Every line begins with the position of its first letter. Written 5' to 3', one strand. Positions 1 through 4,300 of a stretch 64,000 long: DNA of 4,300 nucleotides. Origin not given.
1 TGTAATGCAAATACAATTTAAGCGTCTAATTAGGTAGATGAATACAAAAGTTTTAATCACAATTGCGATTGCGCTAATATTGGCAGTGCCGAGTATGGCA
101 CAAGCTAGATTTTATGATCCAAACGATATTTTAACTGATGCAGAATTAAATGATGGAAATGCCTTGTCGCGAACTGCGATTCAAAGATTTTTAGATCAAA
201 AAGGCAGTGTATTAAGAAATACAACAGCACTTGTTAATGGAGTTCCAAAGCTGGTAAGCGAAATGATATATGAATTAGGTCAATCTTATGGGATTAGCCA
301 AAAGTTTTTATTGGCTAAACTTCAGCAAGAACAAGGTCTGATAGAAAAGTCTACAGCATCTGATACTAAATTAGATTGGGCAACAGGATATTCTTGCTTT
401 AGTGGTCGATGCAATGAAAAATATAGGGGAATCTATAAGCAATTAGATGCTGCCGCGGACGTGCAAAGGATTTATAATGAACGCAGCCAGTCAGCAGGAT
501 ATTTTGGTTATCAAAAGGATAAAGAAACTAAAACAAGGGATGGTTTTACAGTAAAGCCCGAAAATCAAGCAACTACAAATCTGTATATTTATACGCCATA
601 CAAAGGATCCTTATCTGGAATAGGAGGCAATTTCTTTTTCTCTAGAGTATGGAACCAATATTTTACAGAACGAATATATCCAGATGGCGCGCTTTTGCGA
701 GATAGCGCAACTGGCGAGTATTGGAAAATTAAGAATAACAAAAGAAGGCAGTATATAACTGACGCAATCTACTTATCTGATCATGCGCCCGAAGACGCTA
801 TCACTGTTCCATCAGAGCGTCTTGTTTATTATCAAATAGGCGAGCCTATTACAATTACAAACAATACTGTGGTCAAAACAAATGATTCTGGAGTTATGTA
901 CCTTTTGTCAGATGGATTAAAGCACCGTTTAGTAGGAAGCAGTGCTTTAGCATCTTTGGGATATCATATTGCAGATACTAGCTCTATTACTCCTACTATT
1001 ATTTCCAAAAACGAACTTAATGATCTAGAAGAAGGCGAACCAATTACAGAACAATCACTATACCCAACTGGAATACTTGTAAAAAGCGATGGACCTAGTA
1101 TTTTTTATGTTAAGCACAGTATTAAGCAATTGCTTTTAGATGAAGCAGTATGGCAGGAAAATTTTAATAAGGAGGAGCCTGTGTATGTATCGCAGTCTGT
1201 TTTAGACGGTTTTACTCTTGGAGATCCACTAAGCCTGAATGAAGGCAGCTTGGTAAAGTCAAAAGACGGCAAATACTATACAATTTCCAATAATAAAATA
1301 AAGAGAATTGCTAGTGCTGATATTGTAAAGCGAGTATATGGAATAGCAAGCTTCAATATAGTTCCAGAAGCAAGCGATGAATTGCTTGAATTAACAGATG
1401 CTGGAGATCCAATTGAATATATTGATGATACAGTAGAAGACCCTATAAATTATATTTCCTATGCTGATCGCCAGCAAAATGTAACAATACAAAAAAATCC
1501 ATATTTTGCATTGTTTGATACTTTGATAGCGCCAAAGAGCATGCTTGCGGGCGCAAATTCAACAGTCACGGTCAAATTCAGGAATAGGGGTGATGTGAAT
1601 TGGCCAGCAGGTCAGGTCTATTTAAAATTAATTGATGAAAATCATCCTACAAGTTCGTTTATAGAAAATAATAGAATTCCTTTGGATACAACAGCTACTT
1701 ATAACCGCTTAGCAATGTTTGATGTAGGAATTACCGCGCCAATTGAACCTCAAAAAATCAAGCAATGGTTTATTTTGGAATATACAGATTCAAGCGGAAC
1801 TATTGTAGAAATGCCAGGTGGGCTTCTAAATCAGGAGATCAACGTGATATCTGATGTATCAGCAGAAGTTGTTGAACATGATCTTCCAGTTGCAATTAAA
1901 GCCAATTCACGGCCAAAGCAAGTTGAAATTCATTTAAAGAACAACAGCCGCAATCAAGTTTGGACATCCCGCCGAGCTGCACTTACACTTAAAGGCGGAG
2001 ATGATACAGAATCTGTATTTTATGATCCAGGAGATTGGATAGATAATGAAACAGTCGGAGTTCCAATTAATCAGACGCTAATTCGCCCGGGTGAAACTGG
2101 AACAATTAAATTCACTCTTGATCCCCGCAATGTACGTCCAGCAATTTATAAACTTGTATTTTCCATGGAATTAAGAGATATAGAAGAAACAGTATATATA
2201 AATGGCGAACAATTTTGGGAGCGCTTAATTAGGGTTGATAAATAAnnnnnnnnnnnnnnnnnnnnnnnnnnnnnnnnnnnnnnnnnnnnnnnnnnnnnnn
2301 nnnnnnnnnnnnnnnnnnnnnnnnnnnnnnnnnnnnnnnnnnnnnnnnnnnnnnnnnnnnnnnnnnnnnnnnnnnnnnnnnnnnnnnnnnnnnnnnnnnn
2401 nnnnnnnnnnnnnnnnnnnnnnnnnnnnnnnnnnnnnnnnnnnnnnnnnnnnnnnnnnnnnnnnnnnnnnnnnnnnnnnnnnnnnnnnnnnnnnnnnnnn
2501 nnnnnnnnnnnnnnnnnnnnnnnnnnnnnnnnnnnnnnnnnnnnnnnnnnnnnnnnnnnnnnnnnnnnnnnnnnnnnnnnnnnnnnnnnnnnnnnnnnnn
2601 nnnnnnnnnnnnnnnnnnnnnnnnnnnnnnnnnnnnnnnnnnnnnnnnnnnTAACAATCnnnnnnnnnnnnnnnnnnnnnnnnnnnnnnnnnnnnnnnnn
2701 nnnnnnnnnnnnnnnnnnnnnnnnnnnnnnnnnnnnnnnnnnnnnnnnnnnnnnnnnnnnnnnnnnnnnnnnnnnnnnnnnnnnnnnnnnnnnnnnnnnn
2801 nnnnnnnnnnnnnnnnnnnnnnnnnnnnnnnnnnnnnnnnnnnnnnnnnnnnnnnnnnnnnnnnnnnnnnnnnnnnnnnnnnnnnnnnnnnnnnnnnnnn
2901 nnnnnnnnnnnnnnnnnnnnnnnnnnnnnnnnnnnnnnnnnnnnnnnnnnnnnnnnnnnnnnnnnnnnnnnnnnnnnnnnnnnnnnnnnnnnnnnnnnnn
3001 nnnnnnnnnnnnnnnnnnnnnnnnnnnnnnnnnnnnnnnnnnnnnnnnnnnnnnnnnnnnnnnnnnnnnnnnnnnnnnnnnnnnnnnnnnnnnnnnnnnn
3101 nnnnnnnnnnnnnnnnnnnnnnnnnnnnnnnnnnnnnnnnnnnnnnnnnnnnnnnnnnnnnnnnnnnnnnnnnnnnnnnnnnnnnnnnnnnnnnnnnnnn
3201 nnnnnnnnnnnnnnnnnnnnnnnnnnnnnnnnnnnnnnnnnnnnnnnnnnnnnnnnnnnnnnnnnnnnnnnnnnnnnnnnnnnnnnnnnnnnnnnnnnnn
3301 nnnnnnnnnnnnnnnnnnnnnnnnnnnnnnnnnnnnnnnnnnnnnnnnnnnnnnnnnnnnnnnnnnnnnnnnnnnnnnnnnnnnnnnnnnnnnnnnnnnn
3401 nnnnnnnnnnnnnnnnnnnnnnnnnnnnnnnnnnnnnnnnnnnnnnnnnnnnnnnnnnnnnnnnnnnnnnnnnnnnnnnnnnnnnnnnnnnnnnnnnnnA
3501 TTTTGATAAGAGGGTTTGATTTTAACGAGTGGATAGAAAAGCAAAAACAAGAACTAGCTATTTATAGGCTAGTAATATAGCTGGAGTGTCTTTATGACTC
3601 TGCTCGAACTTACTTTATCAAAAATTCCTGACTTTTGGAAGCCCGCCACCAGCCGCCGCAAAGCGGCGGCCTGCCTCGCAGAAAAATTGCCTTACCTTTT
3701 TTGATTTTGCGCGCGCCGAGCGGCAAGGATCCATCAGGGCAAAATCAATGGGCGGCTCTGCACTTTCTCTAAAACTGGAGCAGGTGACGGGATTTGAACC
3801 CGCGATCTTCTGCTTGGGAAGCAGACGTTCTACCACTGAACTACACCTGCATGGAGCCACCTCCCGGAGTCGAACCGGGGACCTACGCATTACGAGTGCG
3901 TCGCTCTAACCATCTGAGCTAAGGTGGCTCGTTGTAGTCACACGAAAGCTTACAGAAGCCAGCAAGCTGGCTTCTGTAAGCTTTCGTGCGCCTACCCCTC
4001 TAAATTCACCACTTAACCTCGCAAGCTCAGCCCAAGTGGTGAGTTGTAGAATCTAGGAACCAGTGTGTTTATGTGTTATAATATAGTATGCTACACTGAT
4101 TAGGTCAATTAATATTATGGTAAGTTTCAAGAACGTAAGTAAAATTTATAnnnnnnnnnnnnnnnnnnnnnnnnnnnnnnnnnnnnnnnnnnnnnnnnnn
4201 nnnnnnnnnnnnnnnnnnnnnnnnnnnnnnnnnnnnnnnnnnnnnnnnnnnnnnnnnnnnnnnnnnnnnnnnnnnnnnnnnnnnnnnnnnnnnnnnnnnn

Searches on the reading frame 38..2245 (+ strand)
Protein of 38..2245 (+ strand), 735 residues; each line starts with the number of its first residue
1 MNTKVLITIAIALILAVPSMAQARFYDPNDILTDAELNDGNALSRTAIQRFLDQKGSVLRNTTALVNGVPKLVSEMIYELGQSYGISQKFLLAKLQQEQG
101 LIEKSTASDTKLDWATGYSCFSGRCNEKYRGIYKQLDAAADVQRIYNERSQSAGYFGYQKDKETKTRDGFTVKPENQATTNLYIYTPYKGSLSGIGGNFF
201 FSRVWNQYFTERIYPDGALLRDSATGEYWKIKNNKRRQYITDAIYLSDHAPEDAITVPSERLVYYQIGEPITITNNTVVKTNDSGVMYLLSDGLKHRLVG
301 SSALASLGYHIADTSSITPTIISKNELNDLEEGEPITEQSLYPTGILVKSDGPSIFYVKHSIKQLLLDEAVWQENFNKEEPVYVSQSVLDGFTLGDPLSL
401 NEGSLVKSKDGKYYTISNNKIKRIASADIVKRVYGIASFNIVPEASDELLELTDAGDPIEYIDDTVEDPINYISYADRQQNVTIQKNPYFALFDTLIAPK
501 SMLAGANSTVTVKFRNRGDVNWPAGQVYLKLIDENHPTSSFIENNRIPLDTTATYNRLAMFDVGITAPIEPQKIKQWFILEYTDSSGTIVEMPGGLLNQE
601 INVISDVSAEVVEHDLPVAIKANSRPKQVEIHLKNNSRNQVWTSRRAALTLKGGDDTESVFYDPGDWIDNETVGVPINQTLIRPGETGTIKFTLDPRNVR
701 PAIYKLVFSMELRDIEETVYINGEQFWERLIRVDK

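Call 53: find_encoding_contigs(protein=window:38-2245:+, flank=2500, max_places=2)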
Protein window:38-2245:+ (735 aa): 20 contigs read that carry it; 2 places shown.
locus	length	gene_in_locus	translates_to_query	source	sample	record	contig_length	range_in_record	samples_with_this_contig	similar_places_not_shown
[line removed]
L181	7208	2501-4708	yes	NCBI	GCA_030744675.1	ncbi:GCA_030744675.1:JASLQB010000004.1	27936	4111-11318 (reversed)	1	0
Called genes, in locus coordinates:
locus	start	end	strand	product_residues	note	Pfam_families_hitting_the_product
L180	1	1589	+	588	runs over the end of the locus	PF00009:GTP_EFTU, PF01926:MMR_HSR1 (faint), PF03144:GTP_EFTU_D2, PF00679:EFG_C, PF06421:LepA_C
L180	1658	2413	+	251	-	PF14470:bPH_3 (weak)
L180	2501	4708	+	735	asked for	-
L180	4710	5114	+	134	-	PF04977:DivIC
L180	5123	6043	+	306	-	PF13616:Rotamase_3, PF00639:Rotamase, PF13145:Rotamase_2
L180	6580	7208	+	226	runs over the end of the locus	PF00005:ABC_tran, PF13401:AAA_22 (faint)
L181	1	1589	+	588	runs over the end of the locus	PF00009:GTP_EFTU, PF01926:MMR_HSR1 (faint), PF03144:GTP_EFTU_D2, PF00679:EFG_C, PF06421:LepA_C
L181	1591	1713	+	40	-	-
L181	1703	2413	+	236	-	PF14470:bPH_3 (weak)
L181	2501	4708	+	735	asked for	-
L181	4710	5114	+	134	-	PF04977:DivIC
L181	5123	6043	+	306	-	PF13616:Rotamase_3, PF00639:Rotamase, PF13145:Rotamase_2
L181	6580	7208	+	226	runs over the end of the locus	PF00005:ABC_tran, PF13401:AAA_22 (faint)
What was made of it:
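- On Transcription attenuator of the downstream gene: It is absent upstream of the paralogue (call 53).
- The paralogue lacks the element (call 53).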

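Call 65: search_protein_families(library=pfam, proteins=[window:38-2245:+], max_evalue=10)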
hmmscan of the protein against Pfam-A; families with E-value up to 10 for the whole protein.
window:38-2245:+ (735 aa): 3 families
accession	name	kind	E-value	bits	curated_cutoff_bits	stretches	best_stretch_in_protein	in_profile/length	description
PF11525.13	CopK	-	0.012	15.7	23.8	1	394-426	31-63/70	Copper resistance protein K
PF16158.11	N_BRCA1_IG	-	0.12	13.3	28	1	501-580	7-90/108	Ig-like domain from next to BRCA1 gene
PF22544.2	HYDIN_VesB_CFA65-like_Ig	-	0.15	12.7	25.5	1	677-722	53-98/100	HYDIN/CFA65/VesB-like, Ig-like domain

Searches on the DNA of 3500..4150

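Call 78: search_rna_families(source=window, start=3500, end=4150, threshold=evalue, max_evalue=1)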
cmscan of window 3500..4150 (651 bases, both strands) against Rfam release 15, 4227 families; matches with E-value up to 1: 7.
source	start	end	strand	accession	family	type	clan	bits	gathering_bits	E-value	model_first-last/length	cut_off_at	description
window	3779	3850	-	RF00005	tRNA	Gene; tRNA;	CL00001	76.9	29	3.9e-17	1-71/71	no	tRNA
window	3855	3928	-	RF00005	tRNA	Gene; tRNA;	CL00001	68.8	29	7e-15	1-71/71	no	tRNA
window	3854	3928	+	RF04354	Plastid-ycf2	Cis-reg;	-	32.7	65.7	6.6e-05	1-75/75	no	Plastid-ycf2 5UTR RNA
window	3934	3996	-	RF04019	MIR950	Gene; miRNA;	-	23.7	95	0.049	1-92/92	no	MIR950 microRNA precursor family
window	3940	3988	-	RF00640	MIR167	Gene; miRNA;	-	22.5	100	0.079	1-89/89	no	MIR167 microRNA precursor family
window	3647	3682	+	RF01333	CRISPR-DR20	Gene; CRISPR;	-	21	42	0.1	1-36/36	no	CRISPR RNA direct repeat element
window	3778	3850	+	RF04354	Plastid-ycf2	Cis-reg;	-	19.5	65.7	0.27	1-75/75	no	Plastid-ycf2 5UTR RNA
